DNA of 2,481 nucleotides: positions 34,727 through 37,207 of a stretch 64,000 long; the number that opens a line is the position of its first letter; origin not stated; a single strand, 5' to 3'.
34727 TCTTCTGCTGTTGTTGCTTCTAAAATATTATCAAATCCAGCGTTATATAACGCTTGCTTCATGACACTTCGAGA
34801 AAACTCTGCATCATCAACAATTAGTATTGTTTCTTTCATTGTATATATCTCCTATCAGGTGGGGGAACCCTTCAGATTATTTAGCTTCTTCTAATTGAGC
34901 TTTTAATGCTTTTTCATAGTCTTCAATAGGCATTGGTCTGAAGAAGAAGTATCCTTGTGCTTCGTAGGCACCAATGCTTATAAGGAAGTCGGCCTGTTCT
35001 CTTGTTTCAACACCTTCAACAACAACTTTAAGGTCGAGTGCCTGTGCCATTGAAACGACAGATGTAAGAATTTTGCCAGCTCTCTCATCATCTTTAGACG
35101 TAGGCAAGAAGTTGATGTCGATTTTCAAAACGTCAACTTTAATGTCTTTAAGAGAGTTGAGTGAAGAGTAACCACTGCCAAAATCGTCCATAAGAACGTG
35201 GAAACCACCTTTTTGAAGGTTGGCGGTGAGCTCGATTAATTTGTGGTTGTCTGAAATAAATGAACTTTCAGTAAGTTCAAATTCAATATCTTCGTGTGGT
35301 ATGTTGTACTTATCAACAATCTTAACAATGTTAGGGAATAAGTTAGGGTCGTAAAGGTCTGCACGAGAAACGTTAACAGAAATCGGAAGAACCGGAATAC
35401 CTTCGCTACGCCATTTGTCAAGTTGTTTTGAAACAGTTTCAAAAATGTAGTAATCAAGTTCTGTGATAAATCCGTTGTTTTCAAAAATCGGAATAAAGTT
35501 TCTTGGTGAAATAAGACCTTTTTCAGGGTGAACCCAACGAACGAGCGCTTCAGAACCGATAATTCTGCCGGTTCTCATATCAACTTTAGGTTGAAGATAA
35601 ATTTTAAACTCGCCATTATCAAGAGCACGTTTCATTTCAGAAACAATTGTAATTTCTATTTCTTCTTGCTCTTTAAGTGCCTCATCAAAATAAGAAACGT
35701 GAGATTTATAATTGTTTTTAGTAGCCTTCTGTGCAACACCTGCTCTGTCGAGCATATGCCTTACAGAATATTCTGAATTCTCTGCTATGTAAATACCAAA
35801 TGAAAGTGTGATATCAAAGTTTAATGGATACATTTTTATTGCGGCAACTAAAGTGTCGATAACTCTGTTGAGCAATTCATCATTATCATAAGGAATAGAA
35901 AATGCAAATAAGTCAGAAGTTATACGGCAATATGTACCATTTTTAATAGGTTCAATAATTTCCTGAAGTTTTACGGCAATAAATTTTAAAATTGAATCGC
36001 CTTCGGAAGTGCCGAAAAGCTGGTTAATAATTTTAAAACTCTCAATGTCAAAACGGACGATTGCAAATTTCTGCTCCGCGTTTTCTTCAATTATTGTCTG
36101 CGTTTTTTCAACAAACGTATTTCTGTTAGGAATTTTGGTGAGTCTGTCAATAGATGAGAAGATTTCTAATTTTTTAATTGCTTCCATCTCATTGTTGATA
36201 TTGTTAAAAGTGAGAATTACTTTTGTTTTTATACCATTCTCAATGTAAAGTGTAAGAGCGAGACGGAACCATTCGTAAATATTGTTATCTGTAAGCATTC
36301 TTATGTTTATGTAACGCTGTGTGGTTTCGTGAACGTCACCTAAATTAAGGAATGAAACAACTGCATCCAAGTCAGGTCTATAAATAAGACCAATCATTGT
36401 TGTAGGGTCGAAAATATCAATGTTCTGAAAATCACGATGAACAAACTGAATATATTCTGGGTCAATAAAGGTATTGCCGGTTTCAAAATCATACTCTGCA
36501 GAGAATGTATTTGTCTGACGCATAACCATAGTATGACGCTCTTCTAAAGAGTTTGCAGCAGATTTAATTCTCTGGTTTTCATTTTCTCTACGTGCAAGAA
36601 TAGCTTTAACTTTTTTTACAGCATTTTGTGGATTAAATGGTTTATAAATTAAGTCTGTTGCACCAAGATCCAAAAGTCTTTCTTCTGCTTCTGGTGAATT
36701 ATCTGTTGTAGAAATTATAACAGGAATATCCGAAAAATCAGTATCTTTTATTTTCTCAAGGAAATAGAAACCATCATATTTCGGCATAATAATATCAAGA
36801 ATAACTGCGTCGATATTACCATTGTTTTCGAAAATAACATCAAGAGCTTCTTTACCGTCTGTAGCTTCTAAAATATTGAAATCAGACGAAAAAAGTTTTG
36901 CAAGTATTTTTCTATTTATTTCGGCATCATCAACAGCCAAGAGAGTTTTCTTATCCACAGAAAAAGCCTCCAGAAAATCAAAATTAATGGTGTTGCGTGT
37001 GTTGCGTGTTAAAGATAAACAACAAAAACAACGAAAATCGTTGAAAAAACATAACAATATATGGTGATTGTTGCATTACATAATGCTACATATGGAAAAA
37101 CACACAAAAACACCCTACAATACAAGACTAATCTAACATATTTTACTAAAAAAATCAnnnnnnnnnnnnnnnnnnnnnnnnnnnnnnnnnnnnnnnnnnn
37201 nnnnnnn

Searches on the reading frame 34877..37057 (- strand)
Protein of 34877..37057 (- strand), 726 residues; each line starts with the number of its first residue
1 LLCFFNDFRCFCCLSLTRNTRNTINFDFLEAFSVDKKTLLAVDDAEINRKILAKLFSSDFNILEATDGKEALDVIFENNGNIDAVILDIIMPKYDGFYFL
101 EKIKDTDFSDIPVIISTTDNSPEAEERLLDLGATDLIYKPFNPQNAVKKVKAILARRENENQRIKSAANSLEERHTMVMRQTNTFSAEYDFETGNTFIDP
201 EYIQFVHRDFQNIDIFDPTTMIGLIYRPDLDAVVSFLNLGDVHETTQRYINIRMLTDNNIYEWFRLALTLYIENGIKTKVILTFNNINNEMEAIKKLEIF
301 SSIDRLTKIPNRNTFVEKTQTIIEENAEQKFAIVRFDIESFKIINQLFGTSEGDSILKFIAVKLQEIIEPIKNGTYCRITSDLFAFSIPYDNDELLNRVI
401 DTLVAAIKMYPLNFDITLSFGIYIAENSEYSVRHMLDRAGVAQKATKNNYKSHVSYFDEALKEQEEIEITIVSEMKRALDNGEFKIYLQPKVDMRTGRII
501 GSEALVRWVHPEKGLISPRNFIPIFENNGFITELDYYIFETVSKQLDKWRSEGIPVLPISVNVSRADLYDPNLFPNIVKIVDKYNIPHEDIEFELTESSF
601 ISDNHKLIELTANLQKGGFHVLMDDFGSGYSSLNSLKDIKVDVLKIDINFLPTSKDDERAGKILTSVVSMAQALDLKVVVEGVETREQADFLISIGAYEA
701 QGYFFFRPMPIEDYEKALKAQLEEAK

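Call 21: search_protein_families(library=pfam, proteins=[window:34877-37057:-], max_evalue=0.001)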
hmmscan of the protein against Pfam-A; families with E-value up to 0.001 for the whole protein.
window:34877-37057:- (726 aa): 3 families
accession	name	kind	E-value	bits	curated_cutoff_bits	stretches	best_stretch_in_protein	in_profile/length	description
PF00563.25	EAL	-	1e-71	241.5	31.3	1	474-708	3-236/236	EAL domain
PF00072.30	Response_reg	-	1.4e-22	80.4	30.2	1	40-150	2-110/111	Response regulator receiver domain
PF00990.26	GGDEF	-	4.2e-21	75.8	23.8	1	302-450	2-158/161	Diguanylate cyclase, GGDEF domain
